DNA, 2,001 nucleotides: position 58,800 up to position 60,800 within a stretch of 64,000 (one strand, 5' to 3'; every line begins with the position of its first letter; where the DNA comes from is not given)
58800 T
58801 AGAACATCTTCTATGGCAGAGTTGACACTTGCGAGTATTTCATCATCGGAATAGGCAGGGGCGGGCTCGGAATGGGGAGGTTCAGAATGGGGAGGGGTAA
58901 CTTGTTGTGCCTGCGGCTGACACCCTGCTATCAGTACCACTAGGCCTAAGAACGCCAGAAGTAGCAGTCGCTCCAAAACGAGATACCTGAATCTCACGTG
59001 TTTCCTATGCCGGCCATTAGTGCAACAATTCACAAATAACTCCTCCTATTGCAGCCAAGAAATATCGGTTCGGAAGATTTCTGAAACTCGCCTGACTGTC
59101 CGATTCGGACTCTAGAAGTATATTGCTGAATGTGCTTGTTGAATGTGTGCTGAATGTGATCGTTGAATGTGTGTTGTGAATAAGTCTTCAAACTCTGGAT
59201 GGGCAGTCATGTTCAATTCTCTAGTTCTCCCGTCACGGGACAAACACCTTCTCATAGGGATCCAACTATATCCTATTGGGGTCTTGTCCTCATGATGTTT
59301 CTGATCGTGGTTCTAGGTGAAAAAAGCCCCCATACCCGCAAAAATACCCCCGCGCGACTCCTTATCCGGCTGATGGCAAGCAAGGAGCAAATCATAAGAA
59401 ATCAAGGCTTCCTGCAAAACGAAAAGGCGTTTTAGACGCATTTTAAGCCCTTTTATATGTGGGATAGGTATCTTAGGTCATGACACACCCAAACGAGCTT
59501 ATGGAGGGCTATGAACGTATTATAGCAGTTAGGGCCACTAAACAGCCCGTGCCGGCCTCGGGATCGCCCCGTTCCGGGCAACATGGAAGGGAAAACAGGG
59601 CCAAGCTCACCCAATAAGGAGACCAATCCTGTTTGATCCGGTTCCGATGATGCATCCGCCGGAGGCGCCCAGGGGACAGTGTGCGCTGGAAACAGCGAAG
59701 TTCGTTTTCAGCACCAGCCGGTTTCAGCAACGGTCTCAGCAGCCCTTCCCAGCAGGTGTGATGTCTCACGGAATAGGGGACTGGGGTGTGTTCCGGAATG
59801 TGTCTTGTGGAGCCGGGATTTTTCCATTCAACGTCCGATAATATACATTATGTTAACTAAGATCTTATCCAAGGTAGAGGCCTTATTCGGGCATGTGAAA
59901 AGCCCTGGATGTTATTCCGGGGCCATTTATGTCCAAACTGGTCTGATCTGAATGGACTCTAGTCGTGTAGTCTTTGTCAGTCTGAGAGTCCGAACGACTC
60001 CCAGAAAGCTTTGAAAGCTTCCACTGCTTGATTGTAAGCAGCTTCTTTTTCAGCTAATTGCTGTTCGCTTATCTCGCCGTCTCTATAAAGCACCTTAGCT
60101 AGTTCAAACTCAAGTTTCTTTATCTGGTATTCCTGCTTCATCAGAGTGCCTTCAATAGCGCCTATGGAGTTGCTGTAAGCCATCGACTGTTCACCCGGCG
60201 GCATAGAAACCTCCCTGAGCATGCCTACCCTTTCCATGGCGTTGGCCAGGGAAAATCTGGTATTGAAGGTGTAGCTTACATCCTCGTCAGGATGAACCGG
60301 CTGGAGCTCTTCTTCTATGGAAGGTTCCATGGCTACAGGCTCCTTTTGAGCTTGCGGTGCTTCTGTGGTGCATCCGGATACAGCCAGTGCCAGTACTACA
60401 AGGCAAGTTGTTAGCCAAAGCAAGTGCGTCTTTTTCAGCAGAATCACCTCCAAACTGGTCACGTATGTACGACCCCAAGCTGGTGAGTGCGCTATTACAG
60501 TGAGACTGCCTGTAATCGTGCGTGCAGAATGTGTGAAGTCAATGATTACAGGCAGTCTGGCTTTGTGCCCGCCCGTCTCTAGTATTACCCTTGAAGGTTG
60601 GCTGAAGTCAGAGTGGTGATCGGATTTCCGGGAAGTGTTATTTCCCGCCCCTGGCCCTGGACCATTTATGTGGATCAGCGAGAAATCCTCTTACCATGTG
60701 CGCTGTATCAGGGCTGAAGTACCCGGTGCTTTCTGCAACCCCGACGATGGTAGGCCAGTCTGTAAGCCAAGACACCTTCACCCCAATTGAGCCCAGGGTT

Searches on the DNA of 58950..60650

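Call 15: search_rna_families(source=window, start=58950, end=60650, threshold=evalue, max_evalue=10)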
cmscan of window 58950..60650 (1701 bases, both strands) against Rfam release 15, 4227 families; matches with E-value up to 10: 3.
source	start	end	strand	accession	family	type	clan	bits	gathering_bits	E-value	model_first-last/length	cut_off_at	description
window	60507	60556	+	RF03884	mir-725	Gene; miRNA;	-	19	76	0.96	1-56/56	no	mir-725 microRNA precursor family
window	59944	60004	+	RF00947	mir-929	Gene; miRNA;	-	16.7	56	2.9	1-74/74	no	mir-929 microRNA precursor family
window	60189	60209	+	RF01317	CRISPR-DR4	Gene; CRISPR;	CL00014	15.9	35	7.2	1-28/28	no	CRISPR RNA direct repeat element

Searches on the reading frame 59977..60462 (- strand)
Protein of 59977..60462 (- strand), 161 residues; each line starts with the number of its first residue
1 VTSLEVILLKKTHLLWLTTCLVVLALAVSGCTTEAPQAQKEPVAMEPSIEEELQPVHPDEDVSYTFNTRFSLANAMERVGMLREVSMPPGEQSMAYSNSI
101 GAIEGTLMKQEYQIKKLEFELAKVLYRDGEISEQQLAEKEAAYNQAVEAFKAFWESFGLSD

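Call 8: search_protein_families(library=pfam, proteins=[window:59977-60462:-], max_evalue=0.01)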
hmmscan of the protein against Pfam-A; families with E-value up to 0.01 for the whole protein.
window:59977-60462:- (161 aa): 0 families

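Call 18: find_encoding_contigs(protein=window:59977-60462:-, flank=3000, max_places=10)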
Protein window:59977-60462:- (161 aa): 23 contigs read that carry it; 3 places shown.
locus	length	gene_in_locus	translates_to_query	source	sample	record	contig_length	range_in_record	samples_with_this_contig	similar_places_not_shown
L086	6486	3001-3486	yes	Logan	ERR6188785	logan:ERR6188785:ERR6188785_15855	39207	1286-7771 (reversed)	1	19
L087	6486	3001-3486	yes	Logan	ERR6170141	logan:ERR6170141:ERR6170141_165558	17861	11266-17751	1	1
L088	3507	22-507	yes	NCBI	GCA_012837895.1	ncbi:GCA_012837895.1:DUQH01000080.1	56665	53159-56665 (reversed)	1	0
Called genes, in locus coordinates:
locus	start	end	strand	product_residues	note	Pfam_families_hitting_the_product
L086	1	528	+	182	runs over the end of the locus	PF01258:zf-dskA_traR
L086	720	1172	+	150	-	PF01252:Peptidase_A8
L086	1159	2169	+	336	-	PF01479:S4, PF00849:PseudoU_synth_2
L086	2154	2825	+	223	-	PF00156:Pribosyltran (weak)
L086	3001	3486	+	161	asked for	-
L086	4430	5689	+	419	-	PF08239:SH3_3, PF18348:SH3_16, PF00877:NLPC_P60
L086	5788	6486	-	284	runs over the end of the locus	PF01476:LysM, PF23473:LysM3_LYK4_5 (faint), PF01476:LysM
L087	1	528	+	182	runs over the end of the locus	PF01258:zf-dskA_traR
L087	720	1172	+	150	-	PF01252:Peptidase_A8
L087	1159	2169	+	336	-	PF01479:S4, PF00849:PseudoU_synth_2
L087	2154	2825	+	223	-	PF00156:Pribosyltran (weak)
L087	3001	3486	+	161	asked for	-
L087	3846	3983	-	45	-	-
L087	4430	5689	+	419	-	PF08239:SH3_3, PF18348:SH3_16, PF00877:NLPC_P60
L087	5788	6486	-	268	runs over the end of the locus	?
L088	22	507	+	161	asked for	-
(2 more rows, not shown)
